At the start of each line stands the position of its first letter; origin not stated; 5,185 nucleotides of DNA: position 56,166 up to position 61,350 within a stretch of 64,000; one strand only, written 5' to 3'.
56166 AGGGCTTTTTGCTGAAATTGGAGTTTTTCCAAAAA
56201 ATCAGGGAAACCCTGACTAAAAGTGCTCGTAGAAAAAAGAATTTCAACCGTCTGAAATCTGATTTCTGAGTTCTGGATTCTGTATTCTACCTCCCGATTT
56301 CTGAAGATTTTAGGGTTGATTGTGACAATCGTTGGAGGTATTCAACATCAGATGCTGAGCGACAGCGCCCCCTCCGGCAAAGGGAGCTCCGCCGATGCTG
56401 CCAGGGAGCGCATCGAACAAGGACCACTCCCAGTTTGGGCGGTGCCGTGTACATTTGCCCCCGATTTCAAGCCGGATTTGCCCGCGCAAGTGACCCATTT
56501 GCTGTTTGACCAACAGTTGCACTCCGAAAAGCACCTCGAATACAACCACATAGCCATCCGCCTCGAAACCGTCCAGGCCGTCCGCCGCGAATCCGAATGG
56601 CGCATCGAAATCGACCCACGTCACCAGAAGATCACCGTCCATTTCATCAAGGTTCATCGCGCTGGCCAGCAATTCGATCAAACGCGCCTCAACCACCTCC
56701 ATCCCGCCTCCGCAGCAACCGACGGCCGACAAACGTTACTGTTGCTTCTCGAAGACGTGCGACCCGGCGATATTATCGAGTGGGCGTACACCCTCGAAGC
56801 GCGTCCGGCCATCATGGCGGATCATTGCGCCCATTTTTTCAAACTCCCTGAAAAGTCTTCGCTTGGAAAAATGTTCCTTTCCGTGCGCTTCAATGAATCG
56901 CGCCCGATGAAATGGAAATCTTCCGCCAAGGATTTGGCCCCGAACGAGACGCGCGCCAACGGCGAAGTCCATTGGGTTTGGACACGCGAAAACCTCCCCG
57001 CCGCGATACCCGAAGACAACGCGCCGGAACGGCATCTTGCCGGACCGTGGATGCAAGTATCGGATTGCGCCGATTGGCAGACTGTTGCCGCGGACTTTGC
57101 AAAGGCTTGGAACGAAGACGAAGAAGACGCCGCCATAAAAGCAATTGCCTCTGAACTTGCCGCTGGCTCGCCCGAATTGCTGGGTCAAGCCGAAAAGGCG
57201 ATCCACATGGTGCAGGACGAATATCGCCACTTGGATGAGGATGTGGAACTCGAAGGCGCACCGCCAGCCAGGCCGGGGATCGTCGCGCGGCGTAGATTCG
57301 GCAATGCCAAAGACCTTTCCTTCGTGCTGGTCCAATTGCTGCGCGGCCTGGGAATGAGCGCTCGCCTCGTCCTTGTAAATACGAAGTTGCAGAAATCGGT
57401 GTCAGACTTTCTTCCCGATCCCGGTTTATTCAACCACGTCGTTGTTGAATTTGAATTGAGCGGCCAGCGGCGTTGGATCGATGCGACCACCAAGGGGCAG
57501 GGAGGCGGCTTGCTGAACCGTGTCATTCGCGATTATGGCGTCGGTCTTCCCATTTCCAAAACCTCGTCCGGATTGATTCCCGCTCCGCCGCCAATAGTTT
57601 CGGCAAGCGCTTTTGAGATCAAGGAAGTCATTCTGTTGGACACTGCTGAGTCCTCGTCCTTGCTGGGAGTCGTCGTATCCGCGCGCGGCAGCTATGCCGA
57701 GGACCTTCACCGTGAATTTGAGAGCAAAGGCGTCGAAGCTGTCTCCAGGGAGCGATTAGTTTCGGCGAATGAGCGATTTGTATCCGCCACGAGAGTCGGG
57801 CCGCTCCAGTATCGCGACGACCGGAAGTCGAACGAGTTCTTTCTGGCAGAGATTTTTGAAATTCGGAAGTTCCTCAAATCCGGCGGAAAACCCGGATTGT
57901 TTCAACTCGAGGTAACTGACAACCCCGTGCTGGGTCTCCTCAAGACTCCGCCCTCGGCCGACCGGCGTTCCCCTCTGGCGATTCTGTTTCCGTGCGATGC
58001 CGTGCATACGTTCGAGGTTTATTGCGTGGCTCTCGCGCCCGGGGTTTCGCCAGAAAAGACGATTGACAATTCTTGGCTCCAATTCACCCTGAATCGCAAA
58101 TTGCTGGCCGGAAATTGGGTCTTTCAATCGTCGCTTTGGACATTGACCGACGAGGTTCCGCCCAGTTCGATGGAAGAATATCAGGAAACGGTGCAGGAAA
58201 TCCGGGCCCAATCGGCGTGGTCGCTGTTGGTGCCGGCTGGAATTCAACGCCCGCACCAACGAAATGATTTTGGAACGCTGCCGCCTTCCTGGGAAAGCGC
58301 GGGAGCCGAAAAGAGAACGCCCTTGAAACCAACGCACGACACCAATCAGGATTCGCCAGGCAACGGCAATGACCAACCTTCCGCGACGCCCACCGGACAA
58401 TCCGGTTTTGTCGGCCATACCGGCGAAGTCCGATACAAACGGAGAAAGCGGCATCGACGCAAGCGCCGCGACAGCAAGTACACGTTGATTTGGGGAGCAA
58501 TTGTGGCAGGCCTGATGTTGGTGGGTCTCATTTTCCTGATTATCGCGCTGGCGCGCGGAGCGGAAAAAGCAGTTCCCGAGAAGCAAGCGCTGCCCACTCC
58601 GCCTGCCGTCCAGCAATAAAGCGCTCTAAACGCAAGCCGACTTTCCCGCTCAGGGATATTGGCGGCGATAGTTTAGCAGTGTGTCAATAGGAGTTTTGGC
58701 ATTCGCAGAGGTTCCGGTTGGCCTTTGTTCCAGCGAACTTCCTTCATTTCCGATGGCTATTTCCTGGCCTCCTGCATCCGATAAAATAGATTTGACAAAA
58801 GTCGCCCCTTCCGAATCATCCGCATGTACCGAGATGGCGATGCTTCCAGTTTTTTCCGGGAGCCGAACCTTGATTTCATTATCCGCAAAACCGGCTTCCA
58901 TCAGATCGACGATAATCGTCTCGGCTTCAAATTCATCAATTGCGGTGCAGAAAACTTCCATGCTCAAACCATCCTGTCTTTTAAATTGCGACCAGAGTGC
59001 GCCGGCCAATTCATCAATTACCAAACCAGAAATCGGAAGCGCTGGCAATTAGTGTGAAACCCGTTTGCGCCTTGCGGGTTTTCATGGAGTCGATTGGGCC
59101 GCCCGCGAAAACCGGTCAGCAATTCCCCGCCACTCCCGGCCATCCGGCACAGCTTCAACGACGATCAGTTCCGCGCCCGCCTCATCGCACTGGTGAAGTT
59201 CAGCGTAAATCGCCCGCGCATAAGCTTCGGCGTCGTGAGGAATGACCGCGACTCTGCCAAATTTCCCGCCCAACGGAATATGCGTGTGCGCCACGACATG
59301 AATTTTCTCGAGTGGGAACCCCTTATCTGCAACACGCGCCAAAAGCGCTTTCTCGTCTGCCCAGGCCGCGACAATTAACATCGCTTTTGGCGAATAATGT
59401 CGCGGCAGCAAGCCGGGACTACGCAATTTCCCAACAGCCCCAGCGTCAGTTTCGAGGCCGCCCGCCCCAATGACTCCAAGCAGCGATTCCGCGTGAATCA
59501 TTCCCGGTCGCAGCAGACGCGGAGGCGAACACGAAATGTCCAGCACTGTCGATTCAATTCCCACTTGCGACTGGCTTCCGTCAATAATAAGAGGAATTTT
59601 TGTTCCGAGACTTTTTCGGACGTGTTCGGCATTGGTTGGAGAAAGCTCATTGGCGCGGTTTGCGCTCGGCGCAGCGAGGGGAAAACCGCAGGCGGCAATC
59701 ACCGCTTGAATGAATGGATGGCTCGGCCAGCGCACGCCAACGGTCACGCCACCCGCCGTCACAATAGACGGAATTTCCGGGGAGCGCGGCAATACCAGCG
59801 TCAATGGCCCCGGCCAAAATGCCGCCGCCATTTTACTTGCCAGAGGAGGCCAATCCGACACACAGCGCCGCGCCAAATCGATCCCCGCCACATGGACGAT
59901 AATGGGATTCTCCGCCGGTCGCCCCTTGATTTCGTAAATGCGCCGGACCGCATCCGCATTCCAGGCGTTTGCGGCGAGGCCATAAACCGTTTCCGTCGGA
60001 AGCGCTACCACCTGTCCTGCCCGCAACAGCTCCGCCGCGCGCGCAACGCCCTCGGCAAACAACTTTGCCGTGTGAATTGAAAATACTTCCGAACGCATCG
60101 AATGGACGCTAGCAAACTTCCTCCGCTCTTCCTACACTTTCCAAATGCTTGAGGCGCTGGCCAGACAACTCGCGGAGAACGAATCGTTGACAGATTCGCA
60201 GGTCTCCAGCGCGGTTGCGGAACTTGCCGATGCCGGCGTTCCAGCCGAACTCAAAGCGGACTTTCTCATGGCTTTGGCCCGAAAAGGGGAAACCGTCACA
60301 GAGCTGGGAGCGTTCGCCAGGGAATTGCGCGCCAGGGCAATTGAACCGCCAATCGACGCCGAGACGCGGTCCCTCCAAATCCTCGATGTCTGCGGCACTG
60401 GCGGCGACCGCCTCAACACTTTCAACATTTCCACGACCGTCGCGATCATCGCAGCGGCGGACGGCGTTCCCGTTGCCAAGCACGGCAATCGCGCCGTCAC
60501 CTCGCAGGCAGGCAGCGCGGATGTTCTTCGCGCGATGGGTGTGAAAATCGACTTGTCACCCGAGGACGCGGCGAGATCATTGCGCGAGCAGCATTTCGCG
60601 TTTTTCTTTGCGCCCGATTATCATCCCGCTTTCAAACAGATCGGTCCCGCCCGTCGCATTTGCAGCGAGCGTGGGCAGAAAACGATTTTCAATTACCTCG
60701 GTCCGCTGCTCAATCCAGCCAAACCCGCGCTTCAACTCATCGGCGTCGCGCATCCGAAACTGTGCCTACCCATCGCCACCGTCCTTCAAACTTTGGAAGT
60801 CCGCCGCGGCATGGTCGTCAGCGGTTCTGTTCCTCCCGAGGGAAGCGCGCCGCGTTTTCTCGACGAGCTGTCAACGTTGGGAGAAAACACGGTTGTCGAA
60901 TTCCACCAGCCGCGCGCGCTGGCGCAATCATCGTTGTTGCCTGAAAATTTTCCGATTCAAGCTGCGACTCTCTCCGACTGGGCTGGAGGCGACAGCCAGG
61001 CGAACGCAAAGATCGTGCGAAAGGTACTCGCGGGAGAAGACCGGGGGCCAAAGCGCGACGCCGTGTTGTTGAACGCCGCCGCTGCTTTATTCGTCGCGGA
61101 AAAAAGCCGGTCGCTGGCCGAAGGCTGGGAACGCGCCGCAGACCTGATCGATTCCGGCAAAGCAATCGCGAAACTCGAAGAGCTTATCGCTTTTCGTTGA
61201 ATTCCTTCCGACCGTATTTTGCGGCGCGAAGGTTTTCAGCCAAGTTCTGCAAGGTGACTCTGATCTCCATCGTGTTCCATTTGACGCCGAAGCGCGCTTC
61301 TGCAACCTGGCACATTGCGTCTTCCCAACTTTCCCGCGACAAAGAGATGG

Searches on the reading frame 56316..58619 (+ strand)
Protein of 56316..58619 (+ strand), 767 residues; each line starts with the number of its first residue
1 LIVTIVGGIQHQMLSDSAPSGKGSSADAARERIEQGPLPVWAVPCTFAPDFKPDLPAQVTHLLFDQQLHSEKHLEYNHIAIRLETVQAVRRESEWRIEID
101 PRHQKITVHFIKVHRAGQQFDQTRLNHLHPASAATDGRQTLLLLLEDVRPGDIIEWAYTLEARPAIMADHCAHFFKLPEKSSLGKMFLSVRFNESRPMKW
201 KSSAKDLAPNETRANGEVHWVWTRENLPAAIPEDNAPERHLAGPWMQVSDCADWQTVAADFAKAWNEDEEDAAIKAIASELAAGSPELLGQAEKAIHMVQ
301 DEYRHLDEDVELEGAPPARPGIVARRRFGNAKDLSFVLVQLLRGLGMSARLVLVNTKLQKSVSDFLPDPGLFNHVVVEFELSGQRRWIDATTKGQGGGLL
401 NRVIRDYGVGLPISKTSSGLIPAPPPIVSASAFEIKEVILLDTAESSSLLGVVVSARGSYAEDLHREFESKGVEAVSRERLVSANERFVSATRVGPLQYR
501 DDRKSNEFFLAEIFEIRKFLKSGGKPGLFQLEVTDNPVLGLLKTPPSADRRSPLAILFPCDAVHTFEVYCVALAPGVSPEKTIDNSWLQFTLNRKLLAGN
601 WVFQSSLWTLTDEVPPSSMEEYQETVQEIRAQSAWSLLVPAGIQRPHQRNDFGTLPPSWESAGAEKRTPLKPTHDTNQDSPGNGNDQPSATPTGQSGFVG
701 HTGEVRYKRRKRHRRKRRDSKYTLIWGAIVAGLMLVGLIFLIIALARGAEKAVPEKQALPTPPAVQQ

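Call 21: search_protein_families(library=pfam, proteins=[window:56316-58619:+], max_evalue=0.001)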
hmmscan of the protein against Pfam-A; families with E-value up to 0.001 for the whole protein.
window:56316-58619:+ (767 aa): 2 families
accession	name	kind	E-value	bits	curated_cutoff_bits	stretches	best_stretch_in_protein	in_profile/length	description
PF12969.12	DUF3857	-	3.6e-22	79.6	24.6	1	75-230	7-169/170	Domain of Unknown Function with PDB structure (DUF3857)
PF01841.26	Transglut_core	-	0.00045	20.9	23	0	276-389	2-105/108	Transglutaminase-like superfamily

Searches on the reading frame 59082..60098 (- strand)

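Call 21: search_protein_families(library=pfam, proteins=[window:59082-60098:-], max_evalue=0.001)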
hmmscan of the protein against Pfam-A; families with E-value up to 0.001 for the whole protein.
window:59082-60098:- (338 aa): 2 families
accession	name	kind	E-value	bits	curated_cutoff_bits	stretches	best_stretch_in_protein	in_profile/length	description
PF01300.24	Sua5_yciO_yrdC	-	4.2e-58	196.2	25.1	1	23-199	1-178/178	Telomere recombination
PF03481.19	Sua5_C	-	1.4e-18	68.2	22.9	1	203-334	3-135/136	Threonylcarbamoyl-AMP synthase, C-terminal domain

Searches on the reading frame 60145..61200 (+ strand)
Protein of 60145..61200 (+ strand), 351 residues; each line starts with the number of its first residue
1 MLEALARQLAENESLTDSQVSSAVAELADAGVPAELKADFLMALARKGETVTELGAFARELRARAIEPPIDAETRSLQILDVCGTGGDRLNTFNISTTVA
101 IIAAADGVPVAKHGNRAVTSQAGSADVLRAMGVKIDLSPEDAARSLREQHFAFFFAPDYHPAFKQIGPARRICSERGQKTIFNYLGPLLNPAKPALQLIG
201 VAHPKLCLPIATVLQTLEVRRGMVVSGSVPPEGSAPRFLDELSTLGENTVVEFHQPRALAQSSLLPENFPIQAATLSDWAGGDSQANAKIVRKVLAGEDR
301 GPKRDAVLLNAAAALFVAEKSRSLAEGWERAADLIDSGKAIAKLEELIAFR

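Call 21: search_protein_families(library=pfam, proteins=[window:60145-61200:+], max_evalue=0.001)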
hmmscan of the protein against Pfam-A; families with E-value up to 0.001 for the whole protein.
window:60145-61200:+ (351 aa): 2 families
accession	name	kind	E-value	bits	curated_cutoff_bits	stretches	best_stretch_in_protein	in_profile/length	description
PF00591.27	Glycos_transf_3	-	2.2e-77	260.6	27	1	78-340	3-252/253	Glycosyl transferase family, a/b domain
PF02885.22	Glycos_trans_3N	-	1.4e-08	34.8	26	1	6-65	4-63/63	Glycosyl transferase family, helical bundle domain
